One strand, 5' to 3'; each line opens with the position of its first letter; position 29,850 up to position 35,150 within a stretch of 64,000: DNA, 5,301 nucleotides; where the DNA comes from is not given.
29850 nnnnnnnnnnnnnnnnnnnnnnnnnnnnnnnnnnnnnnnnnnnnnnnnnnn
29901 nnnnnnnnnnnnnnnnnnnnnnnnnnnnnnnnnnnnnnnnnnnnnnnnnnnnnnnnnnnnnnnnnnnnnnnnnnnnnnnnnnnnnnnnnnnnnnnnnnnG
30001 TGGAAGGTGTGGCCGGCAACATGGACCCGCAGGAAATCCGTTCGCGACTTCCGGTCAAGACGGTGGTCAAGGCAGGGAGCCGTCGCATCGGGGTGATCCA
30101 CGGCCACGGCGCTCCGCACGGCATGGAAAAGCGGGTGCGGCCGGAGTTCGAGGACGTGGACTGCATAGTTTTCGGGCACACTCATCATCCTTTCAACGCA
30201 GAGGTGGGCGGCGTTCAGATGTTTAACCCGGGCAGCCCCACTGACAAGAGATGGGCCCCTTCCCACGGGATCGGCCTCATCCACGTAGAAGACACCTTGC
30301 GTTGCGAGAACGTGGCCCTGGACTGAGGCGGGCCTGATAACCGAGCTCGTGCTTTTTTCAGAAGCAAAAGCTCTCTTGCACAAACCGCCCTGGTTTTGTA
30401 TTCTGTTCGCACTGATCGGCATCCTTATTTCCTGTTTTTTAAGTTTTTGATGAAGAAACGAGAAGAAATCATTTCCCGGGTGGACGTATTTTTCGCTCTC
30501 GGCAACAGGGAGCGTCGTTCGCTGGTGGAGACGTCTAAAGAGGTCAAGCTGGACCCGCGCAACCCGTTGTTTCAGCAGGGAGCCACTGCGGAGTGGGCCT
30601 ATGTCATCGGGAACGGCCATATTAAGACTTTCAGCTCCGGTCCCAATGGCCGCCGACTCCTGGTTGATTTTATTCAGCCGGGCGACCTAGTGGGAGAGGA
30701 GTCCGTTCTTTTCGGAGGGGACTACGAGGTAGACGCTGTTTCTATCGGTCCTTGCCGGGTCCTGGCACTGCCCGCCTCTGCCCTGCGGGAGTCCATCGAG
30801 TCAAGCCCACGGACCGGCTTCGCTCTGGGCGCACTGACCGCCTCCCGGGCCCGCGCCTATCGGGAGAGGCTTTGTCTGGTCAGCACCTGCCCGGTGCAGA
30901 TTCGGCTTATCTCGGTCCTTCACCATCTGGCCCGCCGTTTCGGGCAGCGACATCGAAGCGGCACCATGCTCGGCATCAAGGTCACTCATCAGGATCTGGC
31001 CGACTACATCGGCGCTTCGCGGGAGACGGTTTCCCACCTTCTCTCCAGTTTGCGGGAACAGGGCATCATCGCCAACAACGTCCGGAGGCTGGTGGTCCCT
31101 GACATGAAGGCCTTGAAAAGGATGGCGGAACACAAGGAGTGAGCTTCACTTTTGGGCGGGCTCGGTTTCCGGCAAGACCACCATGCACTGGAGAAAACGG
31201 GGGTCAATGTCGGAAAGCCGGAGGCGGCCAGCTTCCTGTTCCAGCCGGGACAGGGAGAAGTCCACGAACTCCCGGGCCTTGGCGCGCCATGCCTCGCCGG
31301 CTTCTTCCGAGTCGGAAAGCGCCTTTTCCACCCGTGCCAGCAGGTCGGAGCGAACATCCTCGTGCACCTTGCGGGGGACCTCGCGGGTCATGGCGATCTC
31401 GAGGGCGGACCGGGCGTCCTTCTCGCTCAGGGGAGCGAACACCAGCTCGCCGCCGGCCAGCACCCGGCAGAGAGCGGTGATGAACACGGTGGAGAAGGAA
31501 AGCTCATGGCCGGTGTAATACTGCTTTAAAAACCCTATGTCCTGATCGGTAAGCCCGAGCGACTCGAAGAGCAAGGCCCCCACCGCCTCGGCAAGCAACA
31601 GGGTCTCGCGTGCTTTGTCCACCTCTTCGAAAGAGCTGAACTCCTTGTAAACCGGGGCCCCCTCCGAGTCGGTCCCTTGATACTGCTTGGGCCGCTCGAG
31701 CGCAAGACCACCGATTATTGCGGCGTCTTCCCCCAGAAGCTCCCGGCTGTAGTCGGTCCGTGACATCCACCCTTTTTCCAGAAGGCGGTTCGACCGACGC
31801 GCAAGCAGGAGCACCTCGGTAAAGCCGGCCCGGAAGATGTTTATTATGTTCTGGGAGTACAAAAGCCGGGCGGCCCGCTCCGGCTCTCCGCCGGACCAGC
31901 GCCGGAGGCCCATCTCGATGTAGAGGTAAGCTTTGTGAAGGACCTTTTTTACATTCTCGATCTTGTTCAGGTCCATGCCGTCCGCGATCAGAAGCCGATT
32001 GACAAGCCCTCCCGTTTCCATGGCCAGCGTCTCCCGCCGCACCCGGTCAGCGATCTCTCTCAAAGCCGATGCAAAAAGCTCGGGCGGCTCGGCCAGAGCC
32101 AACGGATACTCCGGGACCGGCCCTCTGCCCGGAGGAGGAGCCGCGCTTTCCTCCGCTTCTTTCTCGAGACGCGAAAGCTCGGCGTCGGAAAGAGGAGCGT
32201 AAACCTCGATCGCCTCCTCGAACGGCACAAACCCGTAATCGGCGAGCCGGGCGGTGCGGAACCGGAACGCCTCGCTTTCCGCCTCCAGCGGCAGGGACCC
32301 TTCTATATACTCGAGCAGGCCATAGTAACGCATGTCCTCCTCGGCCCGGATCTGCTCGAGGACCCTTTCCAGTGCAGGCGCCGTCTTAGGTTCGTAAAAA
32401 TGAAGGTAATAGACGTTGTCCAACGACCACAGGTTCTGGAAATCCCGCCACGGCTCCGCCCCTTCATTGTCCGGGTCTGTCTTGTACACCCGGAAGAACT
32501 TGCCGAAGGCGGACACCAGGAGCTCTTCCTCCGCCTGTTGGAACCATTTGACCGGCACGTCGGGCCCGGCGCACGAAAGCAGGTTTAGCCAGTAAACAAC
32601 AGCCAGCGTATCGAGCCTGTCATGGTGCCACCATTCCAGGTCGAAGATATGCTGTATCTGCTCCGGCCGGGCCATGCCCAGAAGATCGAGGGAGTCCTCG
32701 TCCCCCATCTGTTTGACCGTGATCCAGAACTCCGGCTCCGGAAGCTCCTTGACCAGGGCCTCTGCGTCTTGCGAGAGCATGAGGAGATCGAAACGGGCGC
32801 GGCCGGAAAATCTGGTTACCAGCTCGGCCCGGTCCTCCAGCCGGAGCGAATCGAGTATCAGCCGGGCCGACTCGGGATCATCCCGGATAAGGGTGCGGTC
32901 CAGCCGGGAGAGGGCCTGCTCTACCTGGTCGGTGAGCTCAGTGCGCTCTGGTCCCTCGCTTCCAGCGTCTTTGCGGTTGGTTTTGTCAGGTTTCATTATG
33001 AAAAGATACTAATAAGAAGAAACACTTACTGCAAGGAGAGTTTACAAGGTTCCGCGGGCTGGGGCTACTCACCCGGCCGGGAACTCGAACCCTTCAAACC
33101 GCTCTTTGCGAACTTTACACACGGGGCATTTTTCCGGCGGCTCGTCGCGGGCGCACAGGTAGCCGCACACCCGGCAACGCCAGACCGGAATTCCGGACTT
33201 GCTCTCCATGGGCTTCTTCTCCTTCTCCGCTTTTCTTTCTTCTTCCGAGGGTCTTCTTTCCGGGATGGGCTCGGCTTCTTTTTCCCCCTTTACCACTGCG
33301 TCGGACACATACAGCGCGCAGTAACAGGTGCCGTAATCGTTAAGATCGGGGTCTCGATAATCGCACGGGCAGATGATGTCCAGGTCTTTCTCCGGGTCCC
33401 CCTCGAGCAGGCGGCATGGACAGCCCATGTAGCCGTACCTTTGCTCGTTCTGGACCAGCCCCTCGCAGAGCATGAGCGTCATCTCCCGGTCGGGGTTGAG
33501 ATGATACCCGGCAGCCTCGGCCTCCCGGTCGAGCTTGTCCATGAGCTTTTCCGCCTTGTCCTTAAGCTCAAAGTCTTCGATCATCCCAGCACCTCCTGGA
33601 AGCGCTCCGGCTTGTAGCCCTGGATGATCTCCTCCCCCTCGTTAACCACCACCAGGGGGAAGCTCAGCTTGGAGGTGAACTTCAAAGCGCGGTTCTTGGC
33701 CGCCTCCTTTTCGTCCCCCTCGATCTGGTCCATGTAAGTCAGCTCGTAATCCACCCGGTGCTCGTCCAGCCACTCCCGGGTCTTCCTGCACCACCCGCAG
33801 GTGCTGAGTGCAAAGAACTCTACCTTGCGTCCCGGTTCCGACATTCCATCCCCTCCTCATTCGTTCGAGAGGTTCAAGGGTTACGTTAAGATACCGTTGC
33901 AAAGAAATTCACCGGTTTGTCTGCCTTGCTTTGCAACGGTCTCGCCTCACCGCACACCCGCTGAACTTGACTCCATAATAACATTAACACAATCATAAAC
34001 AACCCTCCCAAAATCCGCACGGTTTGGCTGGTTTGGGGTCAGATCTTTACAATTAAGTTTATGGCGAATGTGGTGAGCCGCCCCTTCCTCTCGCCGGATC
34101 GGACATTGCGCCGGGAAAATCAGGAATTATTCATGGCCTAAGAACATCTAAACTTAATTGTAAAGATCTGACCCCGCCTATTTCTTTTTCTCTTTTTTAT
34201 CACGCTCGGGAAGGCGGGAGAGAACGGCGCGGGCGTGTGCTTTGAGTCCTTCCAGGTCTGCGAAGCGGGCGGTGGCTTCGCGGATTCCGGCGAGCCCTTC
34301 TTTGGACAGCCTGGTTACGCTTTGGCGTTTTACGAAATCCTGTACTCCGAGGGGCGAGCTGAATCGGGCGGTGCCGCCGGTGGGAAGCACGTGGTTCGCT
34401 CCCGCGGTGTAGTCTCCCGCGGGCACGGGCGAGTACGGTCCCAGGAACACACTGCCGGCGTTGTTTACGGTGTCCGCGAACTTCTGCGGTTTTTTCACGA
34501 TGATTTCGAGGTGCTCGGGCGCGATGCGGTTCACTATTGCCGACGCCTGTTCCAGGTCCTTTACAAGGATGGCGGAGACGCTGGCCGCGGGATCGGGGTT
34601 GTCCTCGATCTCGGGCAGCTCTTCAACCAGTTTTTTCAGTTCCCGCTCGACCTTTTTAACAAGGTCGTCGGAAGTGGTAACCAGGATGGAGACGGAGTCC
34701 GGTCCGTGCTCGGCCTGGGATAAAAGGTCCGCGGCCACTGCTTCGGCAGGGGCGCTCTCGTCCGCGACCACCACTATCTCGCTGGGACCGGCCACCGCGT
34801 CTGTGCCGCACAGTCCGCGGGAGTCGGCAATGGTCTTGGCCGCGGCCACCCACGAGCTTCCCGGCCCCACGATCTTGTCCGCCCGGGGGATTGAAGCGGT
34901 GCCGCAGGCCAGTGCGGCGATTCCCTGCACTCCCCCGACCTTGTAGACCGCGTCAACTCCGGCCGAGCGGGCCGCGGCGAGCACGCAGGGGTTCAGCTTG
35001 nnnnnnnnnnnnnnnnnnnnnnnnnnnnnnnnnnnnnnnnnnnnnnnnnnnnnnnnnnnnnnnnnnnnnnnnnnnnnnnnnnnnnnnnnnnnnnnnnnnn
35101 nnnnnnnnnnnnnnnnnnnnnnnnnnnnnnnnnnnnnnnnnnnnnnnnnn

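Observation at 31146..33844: Operon glutaredoxin-like -> FTR-catalytic-subunit-like/rubredoxin fusion -> 616-aa protein of unknown family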

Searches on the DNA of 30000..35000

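Call 46: search_rna_families(source=window, start=30000, end=35000, threshold=evalue, max_evalue=1)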
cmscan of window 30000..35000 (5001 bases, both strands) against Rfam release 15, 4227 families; matches with E-value up to 1: 0.
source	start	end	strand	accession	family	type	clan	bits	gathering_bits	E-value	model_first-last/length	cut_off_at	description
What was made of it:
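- Tried and rejected: Nothing found (call 46).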

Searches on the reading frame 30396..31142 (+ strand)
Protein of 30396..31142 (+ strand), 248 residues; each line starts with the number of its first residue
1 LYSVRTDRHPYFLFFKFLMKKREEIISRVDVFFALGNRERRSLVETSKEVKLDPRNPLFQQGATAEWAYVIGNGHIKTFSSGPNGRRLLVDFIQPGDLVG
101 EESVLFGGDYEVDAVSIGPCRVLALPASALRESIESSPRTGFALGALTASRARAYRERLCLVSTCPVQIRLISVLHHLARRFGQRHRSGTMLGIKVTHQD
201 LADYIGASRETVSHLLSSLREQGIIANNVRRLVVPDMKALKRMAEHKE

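Call 3: search_protein_families(library=pfam, proteins=[window:30396-31142:+], max_evalue=0.01)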
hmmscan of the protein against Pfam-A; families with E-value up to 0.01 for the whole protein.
window:30396-31142:+ (248 aa): 6 families
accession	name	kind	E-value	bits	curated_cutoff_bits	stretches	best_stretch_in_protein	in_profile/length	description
PF13545.12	HTH_Crp_2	-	1.1e-18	67.4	27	1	170-243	2-70/70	Crp-like helix-turn-helix domain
PF00027.35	cNMP_binding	-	3e-16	59.6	27.5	1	50-136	2-88/89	Cyclic nucleotide-binding domain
PF00325.26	Crp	-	7.4e-12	45.2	21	1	194-225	1-32/32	Bacterial regulatory proteins, crp family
PF25213.1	HVO_A0261_N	-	0.0034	17.7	35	0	196-228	25-57/86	HVO_A0261 N-terminal domain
PF01022.26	HTH_5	-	0.004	17.5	22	1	200-225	20-45/47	Bacterial regulatory protein, arsR family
PF09339.16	HTH_IclR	-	0.007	16.6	22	0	196-225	19-48/52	IclR helix-turn-helix domain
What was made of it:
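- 30450..31142 (+): Crp/Fnr-family transcription regulator, convergent on DUF6178 with stop codons 3 bp apart. It has no FNR-type cysteine cluster. Pfam cNMP_binding, HTH_Crp_2 and Crp (call 3).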

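Call 4: search_protein_families(library=ncbifam, proteins=[window:30396-31142:+], max_evalue=0.01)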
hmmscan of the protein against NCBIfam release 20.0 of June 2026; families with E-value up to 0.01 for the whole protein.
window:30396-31142:+ (248 aa): 15 families
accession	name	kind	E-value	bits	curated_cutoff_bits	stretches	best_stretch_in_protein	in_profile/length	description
NF050806.1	TransRegFixKCaul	equivalog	3.8e-19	68.8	300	1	52-245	28-215/215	transcriptional regulator FixK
NF008732.0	PRK11753.1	equivalog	5.8e-18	65.1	266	1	43-234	19-210/214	cAMP-activated global transcriptional regulator CRP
NF008365.0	PRK11161.1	subfamily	3.1e-17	62.7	228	1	26-247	25-246/250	fumarate/nitrate reduction transcriptional regulator Fnr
NF053664.1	TransRegPtrACyano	equivalog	4.5e-16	58.8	300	1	70-235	32-191/196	Crp/Fnr family transcriptional regulator PtrA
NF052518.1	TransRegLdrP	equivalog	2e-15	57.4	300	1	55-245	7-189/195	transcriptional regulator LdrP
TIGR03697.1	NtcA_cyano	equivalog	1.8e-13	50.7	244.95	1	58-240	4-188/193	global nitrogen regulator NtcA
NF010499.0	PRK13918.1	equivalog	3.1e-12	46.4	274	1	62-247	27-204/205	CRP/FNR family transcriptional regulator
NF045989.1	TransRegFnrLRhodb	equivalog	5.3e-12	45.5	300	1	83-244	72-235/245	transcriptional regulator FnrL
NF006901.0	PRK09392.1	equivalog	2e-10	40.4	211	1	26-245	9-222/236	transcriptional activator FtrB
NF007707.0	PRK10402.1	subfamily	6.2e-09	35.8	180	1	50-133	34-117/226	transcriptional regulator YeiL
NF041163.2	encap_f2b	equivalog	3.1e-07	29.9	400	1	42-149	90-198/450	family 2B encapsulin nanocompartment shell protein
NF050815.1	TransActFtrBCaul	equivalog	3.2e-05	23.3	300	1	51-229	36-209/251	transcriptional activator FtrB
NF041413.1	ArsR_Rv2640c_fam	equivalog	0.00054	20.3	155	1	195-232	58-95/118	Rv2640c family ArsR-like transcriptional regulator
NF033788.1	HTH_metalloreg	subfamily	0.00075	19.3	55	1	197-227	27-57/77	metalloregulator ArsR/SmtB family transcription factor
TIGR01884.1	cas_HTH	subfamily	0.0067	15.8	60.2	0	196-231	157-192/202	CRISPR-associated CARF protein Csa3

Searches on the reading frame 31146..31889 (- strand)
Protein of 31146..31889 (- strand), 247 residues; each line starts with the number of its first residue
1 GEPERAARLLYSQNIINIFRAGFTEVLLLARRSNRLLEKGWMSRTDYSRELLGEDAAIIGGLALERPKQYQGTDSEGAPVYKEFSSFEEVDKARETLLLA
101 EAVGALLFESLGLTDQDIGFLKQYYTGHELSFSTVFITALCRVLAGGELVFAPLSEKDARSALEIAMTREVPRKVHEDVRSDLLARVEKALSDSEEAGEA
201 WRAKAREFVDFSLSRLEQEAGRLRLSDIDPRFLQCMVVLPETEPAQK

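Call 32: search_protein_families(library=pfam, proteins=[window:31146-31889:-], max_evalue=10)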
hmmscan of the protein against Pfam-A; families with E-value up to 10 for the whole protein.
window:31146-31889:- (247 aa): 3 families
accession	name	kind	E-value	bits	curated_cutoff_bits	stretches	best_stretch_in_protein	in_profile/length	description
PF19676.4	DUF6178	-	9e-36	123.9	25.5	1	1-238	327-560/561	Family of unknown function (DUF6178)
PF01814.28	Hemerythrin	-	0.069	14.1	25.3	1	163-220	65-120/127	Hemerythrin HHE cation binding domain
PF13773.12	DUF4170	-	0.082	13.3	25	1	193-215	32-54/60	Domain of unknown function (DUF4170)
